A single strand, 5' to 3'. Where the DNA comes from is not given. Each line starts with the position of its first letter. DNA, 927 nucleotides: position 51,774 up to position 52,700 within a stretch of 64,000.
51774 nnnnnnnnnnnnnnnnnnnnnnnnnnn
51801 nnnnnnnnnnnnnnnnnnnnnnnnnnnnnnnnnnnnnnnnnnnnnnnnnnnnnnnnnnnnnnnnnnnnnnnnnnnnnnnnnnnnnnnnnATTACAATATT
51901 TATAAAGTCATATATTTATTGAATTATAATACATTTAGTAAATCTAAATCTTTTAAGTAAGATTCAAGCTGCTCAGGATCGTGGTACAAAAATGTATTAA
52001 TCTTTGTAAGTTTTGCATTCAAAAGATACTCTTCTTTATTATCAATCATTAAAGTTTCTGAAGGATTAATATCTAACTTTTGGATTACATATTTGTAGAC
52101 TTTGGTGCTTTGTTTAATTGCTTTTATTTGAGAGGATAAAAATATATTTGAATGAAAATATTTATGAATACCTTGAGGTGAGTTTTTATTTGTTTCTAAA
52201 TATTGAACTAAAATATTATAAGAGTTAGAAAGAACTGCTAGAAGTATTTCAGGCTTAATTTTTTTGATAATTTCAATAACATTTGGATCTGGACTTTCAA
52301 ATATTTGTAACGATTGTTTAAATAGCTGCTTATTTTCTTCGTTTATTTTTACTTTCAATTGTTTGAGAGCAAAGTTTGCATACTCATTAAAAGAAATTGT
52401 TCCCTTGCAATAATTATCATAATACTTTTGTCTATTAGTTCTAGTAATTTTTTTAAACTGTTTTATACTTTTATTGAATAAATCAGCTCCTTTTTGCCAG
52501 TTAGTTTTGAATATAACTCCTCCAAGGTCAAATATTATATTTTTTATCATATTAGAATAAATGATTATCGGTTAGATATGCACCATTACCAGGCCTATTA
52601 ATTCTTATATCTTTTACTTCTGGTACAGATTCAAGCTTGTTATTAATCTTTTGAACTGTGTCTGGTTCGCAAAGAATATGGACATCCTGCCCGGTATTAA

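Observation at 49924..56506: Mevalonate operon interleaved with three HAD phosphatases and a Nudix hydrolase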

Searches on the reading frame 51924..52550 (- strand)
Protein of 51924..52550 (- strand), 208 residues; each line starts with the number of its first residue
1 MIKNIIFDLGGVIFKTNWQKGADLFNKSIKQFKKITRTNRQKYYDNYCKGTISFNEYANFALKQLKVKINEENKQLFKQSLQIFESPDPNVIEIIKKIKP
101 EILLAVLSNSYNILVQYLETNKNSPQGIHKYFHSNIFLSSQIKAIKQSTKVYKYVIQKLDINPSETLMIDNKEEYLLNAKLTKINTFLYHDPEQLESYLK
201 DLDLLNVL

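Call 3: search_protein_families(library=pfam, proteins=[window:51924-52550:-], max_evalue=0.01)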
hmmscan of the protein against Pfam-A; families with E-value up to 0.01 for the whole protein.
window:51924-52550:- (208 aa): 2 families
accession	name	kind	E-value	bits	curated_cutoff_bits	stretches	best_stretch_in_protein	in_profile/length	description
PF00702.32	Hydrolase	-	7.9e-11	43.1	26.4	1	2-170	1-178/191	haloacid dehalogenase-like hydrolase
PF13419.12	HAD_2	-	8.1e-07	29.8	23.8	1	5-185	1-174/178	Haloacid dehalogenase-like hydrolase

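Call 4: search_protein_families(library=ncbifam, proteins=[window:51924-52550:-], max_evalue=0.01)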
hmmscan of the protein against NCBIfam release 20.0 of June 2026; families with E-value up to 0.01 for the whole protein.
window:51924-52550:- (208 aa): 14 families
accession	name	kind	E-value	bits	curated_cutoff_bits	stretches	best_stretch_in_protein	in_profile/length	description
NF006991.0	PRK09456.1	equivalog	1.2e-11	44.7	295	1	6-201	4-196/199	glucose-1-phosphatase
TIGR01428.1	HAD_type_II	equivalog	2.8e-10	40.5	125.4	1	2-169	1-170/197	haloacid dehalogenase type II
TIGR02247.1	HAD-1A3-hyp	subfamily_domain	3.3e-09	36.8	125.4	1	2-197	2-203/211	epoxide hydrolase N-terminal domain-like phosphatase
TIGR02254.1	YjjG_YfnB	equivalog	3.2e-08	33.3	159.9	1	3-190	2-197/223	YjjG family noncanonical pyrimidine nucleotidase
TIGR01509.1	HAD-SF-IA-v3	subfamily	1.4e-06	28.6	29.4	1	85-188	64-153/154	HAD-IA family hydrolase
TIGR02253.1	CTE7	subfamily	1.7e-06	27.9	169.75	1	27-189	42-194/221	TIGR02253 family HAD-type hydrolase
NF053653.1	InDiPhoBT2121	equivalog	1.2e-05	25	245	1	3-171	2-168/216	inorganic diphosphatase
NF052359.1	HolPaseNeis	equivalog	0.00019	21.2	400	1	6-88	5-88/221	histidinol-phosphatase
NF052360.1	HolPasePseu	equivalog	0.00025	20.8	280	1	6-82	5-82/218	histidinol-phosphatase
NF009804.0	PRK13288.1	equivalog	0.00066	19.2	218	1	1-186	2-178/215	pyrophosphatase PpaX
NF009695.0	PRK13222.1-2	equivalog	0.00078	19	225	1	63-185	71-189/226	phosphoglycolate phosphatase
TIGR01993.1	Pyr-5-nucltdase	equivalog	0.00087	19.1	142.9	1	77-187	74-181/183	pyrimidine 5'-nucleotidase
TIGR02252.1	DREG-2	subfamily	0.0039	17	155.2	1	68-172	89-186/203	HAD hydrolase, REG-2-like, family IA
TIGR01488.1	HAD-SF-IB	subfamily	0.0086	16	45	0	33-118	21-106/177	HAD-IB family phosphatase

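Call 61: search_solved_structures(query=window:51924-52550:-, max_evalue=0.001)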
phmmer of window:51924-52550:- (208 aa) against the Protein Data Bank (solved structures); distinct sequences matched with E-value up to 0.001: 9.
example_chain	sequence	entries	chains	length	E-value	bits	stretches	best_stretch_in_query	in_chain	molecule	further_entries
4jb3_A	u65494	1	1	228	7.4e-07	32.1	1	1-180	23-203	Haloacid dehalogenase-like hydrolase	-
2i6x_A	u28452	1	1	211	9.1e-07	31.8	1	1-187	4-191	Hydrolase, haloacid dehalogenase-like family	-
4dcc_A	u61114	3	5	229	3e-06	30.1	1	2-180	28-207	Putative haloacid dehalogenase-like hydrolase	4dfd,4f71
8pno_A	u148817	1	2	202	8.5e-06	28.7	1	6-199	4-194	Alpha-D-glucose 1-phosphate phosphatase YihX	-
8pne_A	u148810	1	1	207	9.2e-06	28.6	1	6-199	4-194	Alpha-D-glucose 1-phosphate phosphatase YihX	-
2b0c_A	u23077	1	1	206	1e-05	28.5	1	6-199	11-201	putative phosphatase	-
4f72_A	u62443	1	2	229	3.9e-05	26.5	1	2-180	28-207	Putative haloacid dehalogenase-like hydrolase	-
9m7d_A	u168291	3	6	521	0.00017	24.4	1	4-190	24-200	Haloacid dehalogenase superfamily, subfamily IA, variant 3 with third motif having DD or E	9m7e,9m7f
9mhs_B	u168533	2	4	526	0.00018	24.4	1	4-190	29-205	Drimenol Synthase | Haloacid dehalogenase superfamily, subfamily IA, variant 3 with third motif having DD or E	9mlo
